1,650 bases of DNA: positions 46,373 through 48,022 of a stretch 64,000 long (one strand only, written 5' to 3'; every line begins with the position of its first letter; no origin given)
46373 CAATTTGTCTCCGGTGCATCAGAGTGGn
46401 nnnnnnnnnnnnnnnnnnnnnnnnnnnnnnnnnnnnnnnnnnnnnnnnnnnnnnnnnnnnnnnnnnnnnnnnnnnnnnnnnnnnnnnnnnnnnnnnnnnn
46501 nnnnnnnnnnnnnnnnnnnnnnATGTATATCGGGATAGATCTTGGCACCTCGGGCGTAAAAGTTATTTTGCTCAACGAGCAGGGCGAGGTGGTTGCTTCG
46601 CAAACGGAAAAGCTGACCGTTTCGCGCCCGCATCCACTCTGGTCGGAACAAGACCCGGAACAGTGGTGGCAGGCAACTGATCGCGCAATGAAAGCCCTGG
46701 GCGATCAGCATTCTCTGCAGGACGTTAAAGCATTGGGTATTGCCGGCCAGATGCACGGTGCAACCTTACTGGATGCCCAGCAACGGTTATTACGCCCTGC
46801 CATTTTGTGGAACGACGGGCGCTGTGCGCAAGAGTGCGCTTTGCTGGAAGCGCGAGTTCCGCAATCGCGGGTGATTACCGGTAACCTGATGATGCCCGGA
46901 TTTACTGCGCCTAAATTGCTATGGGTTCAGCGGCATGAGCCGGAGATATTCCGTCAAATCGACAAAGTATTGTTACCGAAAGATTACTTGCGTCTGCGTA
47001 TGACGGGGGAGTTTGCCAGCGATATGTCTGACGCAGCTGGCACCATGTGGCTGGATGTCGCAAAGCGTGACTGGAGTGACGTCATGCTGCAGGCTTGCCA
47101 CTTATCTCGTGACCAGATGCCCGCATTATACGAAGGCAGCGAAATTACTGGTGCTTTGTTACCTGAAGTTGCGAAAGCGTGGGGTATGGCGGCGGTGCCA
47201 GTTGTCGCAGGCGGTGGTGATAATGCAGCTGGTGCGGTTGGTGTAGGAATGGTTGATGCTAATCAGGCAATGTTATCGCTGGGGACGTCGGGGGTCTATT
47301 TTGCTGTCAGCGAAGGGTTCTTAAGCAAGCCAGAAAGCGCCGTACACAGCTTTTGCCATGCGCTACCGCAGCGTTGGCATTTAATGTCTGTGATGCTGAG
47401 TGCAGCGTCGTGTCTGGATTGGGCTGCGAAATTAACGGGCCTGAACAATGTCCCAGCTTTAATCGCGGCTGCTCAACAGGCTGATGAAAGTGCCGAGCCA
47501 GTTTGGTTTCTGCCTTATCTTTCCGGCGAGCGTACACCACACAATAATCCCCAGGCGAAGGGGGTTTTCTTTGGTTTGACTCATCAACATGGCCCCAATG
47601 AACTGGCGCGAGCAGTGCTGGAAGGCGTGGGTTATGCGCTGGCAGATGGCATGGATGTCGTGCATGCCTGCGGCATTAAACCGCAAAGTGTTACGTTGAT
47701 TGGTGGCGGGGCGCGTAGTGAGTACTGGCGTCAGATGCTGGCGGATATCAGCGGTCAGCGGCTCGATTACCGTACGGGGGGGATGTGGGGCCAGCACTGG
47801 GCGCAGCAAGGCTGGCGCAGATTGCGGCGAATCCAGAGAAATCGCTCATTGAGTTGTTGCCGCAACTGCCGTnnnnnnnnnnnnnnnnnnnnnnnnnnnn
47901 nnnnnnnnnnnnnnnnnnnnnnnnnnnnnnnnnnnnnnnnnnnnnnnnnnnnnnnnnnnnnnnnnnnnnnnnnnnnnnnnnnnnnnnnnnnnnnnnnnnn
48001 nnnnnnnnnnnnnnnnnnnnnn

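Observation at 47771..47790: xylB reading frame broken by loss of one G in a homopolymeric run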

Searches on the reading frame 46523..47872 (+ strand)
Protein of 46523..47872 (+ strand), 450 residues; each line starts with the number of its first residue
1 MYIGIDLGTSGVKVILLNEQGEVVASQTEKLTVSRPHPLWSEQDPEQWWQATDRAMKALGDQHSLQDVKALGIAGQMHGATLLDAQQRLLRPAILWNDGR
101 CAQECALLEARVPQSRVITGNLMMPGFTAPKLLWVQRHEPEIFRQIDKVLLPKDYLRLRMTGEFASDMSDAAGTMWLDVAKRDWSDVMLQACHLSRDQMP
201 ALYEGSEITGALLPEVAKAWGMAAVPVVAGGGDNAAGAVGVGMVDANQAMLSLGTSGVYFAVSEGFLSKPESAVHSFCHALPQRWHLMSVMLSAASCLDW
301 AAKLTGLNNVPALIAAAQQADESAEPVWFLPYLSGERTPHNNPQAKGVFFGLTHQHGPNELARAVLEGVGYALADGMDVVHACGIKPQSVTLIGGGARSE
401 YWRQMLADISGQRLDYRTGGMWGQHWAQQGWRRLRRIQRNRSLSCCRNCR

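Call 58: find_encoding_contigs(protein=window:46523-47872:+, flank=10000, max_places=10)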
Protein window:46523-47872:+ (450 aa): 16 contigs read that carry it; 10 places shown.
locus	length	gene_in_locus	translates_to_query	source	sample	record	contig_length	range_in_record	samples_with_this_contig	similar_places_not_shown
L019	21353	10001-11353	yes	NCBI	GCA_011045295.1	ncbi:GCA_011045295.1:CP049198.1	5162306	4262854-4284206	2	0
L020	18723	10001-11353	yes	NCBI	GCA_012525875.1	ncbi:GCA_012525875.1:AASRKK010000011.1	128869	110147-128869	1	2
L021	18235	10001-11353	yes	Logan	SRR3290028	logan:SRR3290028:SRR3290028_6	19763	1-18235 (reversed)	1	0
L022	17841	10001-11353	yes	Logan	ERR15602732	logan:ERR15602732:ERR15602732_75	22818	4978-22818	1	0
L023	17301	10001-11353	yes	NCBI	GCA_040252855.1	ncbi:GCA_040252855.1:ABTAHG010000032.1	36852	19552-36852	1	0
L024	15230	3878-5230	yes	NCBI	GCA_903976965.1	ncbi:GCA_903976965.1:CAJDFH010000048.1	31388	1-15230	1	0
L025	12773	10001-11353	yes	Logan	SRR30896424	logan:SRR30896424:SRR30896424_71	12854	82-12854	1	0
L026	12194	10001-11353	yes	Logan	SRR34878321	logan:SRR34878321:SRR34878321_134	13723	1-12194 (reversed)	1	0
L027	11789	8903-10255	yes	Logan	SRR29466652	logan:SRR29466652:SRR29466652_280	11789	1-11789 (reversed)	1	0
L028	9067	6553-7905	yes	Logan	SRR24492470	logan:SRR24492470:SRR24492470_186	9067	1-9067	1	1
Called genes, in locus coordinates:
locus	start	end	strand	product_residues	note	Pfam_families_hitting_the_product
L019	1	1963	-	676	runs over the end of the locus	PF00128:Alpha-amylase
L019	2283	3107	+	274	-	PF01832:Glucosaminidase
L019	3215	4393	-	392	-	PF22177:PBP1_XylR, PF13407:Peripla_BP_4, PF13377:Peripla_BP_3, PF00165:HTH_AraC, PF12833:HTH_18, PF00165:HTH_AraC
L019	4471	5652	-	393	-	PF02653:BPD_transp_2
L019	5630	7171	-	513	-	PF00005:ABC_tran, PF13304:AAA_21 (faint), PF00005:ABC_tran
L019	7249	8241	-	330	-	PF00532:Peripla_BP_1, PF13407:Peripla_BP_4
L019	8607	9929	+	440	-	PF01261:AP_endonuc_2 (weak), PF27526:XylA2_C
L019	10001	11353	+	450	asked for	PF00370:FGGY_N, PF02782:FGGY_C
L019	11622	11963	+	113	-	PF05360:YiaAB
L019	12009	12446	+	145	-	PF05360:YiaAB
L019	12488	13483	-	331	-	PF01757:Acyl_transf_3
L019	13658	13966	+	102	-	PF13983:YsaB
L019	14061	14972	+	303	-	PF02091:tRNA-synt_2e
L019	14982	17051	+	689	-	PF02092:tRNA_synt_2f, PF05746:DALR_1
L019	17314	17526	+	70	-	PF01848:HOK_GEF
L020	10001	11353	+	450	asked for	PF00370:FGGY_N, PF02782:FGGY_C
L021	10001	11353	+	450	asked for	PF00370:FGGY_N, PF02782:FGGY_C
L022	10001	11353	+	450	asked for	PF00370:FGGY_N, PF02782:FGGY_C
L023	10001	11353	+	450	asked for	PF00370:FGGY_N, PF02782:FGGY_C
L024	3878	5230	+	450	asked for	PF00370:FGGY_N, PF02782:FGGY_C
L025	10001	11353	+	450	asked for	PF00370:FGGY_N, PF02782:FGGY_C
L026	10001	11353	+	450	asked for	PF00370:FGGY_N, PF02782:FGGY_C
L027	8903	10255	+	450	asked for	PF00370:FGGY_N, PF02782:FGGY_C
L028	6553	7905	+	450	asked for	PF00370:FGGY_N, PF02782:FGGY_C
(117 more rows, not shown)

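Call 60: list_cluster_members(proteins=[window:46523-47872:+, L005:13810-15261:+, L012:7762-9111:+, L013:8921-10372:-])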
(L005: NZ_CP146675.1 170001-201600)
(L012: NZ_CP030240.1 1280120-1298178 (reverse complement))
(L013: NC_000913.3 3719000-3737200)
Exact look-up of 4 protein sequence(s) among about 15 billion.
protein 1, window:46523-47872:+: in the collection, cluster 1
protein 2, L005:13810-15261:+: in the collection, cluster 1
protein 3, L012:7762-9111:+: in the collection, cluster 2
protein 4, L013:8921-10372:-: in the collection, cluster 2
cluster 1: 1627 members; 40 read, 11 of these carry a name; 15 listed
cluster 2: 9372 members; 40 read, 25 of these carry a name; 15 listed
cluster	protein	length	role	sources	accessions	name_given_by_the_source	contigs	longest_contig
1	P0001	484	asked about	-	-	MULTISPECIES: xylulokinase [Enterobacteriaceae] | xylulokinase | Xylulose kinase n=10 Tax=Enterobacteriaceae TaxID=543 RepID=A0A0J2E2R5_ECOLX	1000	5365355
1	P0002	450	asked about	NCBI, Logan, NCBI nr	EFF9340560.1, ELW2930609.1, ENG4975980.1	xylulokinase [Escherichia coli]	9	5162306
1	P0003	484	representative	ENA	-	-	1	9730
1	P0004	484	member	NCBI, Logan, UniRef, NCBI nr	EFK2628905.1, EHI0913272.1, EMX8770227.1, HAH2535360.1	xylulokinase [Escherichia coli] | xylulokinase n=1 Tax=Escherichia coli TaxID=562 RepID=UPI000DDFC233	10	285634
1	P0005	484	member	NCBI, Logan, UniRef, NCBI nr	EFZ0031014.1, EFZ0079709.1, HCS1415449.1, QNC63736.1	xylulokinase [Shigella boydii] | Xylulose kinase n=1 Tax=Shigella boydii TaxID=621 RepID=A0A7G6K943_SHIBO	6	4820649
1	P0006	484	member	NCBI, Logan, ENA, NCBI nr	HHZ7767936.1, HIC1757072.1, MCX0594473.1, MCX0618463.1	xylulokinase [Escherichia coli]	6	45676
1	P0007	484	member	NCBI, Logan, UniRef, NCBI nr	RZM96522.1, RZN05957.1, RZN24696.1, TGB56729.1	xylulokinase [Escherichia sp. E4208] | xylulokinase n=1 Tax=unclassified Escherichia TaxID=2608889 RepID=UPI00102A4460 | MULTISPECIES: xylulokinase [unclassified Escherichia]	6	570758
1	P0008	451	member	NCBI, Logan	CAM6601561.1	xylulokinase [Escherichia coli]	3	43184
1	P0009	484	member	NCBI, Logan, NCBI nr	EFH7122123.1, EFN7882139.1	xylulokinase [Escherichia coli]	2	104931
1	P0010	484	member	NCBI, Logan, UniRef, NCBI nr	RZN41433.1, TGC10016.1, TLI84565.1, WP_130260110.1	xylulokinase [Escherichia sp. E2593] | xylulokinase n=1 Tax=unclassified Escherichia TaxID=2608889 RepID=UPI00102A93CC | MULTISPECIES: xylulokinase [unclassified Escherichia]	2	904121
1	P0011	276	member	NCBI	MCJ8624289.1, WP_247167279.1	FGGY-family carbohydrate kinase, partial [Escherichia coli]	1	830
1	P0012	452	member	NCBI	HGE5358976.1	TPA: xylulokinase, partial [Escherichia coli]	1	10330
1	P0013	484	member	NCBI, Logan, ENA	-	-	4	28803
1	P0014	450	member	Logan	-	-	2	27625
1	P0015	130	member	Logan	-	-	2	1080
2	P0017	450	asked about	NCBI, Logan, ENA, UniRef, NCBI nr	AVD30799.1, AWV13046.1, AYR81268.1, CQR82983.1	xylulokinase [Escherichia coli] | Xylulose kinase n=1 Tax=Escherichia coli TaxID=562 RepID=A0A2X6KJ40_ECOLX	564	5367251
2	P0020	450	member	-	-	TPA: xylulokinase [Shigella flexneri] | Xylulose kinase n=1 Tax=Shigella flexneri TaxID=623 RepID=A0A2Y5A1B3_SHIFL | xylulokinase [Shigella flexneri]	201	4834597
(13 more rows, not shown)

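Call 62: find_encoding_contigs(protein=P0020, flank=6000, max_places=8)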
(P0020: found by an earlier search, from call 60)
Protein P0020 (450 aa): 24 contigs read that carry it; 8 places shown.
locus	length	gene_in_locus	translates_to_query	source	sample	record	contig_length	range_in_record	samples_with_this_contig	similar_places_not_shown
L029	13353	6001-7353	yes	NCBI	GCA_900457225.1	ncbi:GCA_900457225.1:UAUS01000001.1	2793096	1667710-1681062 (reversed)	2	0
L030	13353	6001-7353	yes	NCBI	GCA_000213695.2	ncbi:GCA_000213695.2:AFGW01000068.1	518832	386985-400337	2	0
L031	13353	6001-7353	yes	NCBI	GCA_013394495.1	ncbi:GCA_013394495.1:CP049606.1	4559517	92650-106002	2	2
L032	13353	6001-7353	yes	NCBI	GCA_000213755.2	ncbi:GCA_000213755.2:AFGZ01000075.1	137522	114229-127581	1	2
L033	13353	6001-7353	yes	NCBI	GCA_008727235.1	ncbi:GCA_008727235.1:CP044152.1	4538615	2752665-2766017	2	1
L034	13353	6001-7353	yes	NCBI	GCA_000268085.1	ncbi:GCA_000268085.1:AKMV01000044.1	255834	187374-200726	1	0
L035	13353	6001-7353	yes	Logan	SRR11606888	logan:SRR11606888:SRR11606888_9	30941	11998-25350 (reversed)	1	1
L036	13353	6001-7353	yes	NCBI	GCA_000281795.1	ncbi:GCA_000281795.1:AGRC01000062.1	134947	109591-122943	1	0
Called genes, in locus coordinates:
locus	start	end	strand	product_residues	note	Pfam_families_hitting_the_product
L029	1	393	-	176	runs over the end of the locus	PF22177:PBP1_XylR, PF13377:Peripla_BP_3 (weak)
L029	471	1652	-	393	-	PF02653:BPD_transp_2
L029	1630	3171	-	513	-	PF00005:ABC_tran, PF13304:AAA_21 (faint), PF00005:ABC_tran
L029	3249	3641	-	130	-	PF13407:Peripla_BP_4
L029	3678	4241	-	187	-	PF00532:Peripla_BP_1, PF13407:Peripla_BP_4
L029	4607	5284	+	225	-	-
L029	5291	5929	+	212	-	PF27526:XylA2_C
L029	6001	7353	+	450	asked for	PF00370:FGGY_N, PF02782:FGGY_C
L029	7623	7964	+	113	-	PF05360:YiaAB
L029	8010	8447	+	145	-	PF05360:YiaAB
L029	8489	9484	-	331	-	PF01757:Acyl_transf_3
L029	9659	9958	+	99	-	PF13983:YsaB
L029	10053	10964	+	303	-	PF02091:tRNA-synt_2e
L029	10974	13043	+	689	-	PF02092:tRNA_synt_2f, PF05746:DALR_1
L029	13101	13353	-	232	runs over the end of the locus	PF03811:Zn_ribbon_InsA, PF12759:HTH_Tnp_IS1, PF03400:DDE_Tnp_IS1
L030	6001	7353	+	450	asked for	PF00370:FGGY_N, PF02782:FGGY_C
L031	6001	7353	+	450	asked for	PF00370:FGGY_N, PF02782:FGGY_C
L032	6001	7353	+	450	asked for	PF00370:FGGY_N, PF02782:FGGY_C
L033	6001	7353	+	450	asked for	PF00370:FGGY_N, PF02782:FGGY_C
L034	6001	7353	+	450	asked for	PF00370:FGGY_N, PF02782:FGGY_C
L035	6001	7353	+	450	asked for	PF00370:FGGY_N, PF02782:FGGY_C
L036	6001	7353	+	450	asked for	PF00370:FGGY_N, PF02782:FGGY_C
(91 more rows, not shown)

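Call 70: find_encoding_contigs(protein=P0017, flank=3000, max_places=10)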
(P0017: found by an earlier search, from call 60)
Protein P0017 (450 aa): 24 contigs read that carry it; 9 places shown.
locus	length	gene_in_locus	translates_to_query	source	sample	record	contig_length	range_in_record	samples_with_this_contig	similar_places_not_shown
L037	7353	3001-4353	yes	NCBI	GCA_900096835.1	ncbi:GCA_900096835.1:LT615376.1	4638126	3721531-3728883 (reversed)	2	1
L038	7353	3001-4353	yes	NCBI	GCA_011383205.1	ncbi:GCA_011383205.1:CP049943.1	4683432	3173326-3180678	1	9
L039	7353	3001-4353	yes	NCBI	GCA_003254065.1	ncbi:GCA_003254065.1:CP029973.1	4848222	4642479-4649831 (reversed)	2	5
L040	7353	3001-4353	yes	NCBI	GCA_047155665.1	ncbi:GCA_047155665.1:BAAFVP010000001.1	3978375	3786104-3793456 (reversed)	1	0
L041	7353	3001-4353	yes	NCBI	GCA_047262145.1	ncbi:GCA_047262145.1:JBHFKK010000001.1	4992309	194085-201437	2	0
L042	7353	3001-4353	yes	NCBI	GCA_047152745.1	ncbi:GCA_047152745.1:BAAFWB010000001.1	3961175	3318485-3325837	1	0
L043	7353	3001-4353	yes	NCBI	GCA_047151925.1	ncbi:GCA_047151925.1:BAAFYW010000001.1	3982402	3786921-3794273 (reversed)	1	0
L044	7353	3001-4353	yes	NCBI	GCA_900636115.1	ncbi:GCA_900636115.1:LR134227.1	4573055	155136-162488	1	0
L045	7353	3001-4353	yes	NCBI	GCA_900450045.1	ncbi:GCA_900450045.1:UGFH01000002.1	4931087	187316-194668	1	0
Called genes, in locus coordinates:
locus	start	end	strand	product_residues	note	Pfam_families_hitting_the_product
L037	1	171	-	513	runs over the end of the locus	PF00005:ABC_tran, PF13304:AAA_21 (faint), PF00005:ABC_tran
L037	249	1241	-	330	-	PF00532:Peripla_BP_1, PF13407:Peripla_BP_4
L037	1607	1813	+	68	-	-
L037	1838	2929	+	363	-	PF01261:AP_endonuc_2 (weak), PF27526:XylA2_C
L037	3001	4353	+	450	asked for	PF00370:FGGY_N, PF02782:FGGY_C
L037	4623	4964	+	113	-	PF05360:YiaAB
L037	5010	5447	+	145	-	PF05360:YiaAB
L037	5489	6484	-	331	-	PF01757:Acyl_transf_3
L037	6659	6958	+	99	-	PF13983:YsaB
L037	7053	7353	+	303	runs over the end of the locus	PF02091:tRNA-synt_2e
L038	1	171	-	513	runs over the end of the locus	PF00005:ABC_tran, PF13304:AAA_21 (faint), PF00005:ABC_tran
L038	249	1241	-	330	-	PF00532:Peripla_BP_1, PF13407:Peripla_BP_4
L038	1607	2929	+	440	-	PF01261:AP_endonuc_2 (faint), PF27526:XylA2_C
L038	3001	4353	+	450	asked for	PF00370:FGGY_N, PF02782:FGGY_C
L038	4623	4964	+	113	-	PF05360:YiaAB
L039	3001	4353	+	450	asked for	PF00370:FGGY_N, PF02782:FGGY_C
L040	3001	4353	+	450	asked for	PF00370:FGGY_N, PF02782:FGGY_C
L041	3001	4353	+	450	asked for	PF00370:FGGY_N, PF02782:FGGY_C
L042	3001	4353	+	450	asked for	PF00370:FGGY_N, PF02782:FGGY_C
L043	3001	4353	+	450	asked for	PF00370:FGGY_N, PF02782:FGGY_C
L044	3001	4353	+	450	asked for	PF00370:FGGY_N, PF02782:FGGY_C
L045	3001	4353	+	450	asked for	PF00370:FGGY_N, PF02782:FGGY_C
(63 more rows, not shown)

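Call 73: list_cluster_members(proteins=[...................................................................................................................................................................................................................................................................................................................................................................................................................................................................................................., P0020])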
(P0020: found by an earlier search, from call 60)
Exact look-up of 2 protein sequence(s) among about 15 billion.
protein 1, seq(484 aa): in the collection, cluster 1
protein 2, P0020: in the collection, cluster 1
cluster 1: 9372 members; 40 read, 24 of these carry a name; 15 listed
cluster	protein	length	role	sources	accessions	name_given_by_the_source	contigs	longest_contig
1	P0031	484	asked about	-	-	Xylulokinase [Shigella flexneri] | Xylulose kinase n=5 Tax=Shigella flexneri TaxID=623 RepID=A0A9P2IXR3_SHIFL | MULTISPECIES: xylulokinase [Enterobacteriaceae]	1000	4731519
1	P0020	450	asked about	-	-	TPA: xylulokinase [Shigella flexneri] | Xylulose kinase n=1 Tax=Shigella flexneri TaxID=623 RepID=A0A2Y5A1B3_SHIFL | xylulokinase [Shigella flexneri]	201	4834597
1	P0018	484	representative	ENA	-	-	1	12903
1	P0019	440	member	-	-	xylose isomerase [Escherichia coli] | xylose isomerase n=1 Tax=Escherichia coli TaxID=562 RepID=UPI00044CA070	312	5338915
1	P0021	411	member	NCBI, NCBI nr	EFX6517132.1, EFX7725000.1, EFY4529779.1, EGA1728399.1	xylulokinase, partial [Shigella sonnei] | xylulokinase [Shigella sonnei]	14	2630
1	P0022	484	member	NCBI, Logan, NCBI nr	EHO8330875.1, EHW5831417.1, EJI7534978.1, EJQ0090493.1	xylulokinase [Escherichia coli]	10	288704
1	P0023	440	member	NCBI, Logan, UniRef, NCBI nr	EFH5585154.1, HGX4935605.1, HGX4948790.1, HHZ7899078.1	TPA: xylose isomerase [Escherichia coli] | xylose isomerase n=1 Tax=Escherichia coli TaxID=562 RepID=UPI000B500C17 | xylose isomerase [Escherichia coli]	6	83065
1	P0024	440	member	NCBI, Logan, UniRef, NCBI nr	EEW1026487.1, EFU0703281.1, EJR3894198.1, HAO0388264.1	xylose isomerase [Escherichia coli] | xylose isomerase n=1 Tax=Escherichia coli TaxID=562 RepID=UPI0015D7F083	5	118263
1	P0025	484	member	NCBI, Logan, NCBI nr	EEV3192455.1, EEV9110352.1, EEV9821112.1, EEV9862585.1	xylulokinase [Escherichia coli]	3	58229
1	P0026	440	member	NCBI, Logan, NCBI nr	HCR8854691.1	TPA: xylose isomerase [Escherichia coli] | xylose isomerase [Escherichia coli]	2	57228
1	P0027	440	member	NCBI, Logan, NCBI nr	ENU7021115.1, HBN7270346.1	xylose isomerase [Escherichia coli]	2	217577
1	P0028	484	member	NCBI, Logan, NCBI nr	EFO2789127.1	xylulokinase [Escherichia coli]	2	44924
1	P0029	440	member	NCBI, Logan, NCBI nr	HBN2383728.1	TPA: xylose isomerase [Escherichia coli O25b:H4-ST131] | xylose isomerase [Escherichia coli O25b:H4-ST131]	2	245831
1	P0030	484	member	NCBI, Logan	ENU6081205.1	xylulokinase [Escherichia coli O79:H28]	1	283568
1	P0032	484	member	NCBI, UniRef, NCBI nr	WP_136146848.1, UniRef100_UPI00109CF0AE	xylulokinase [Escherichia coli] | xylulokinase n=1 Tax=Escherichia coli TaxID=562 RepID=UPI00109CF0AE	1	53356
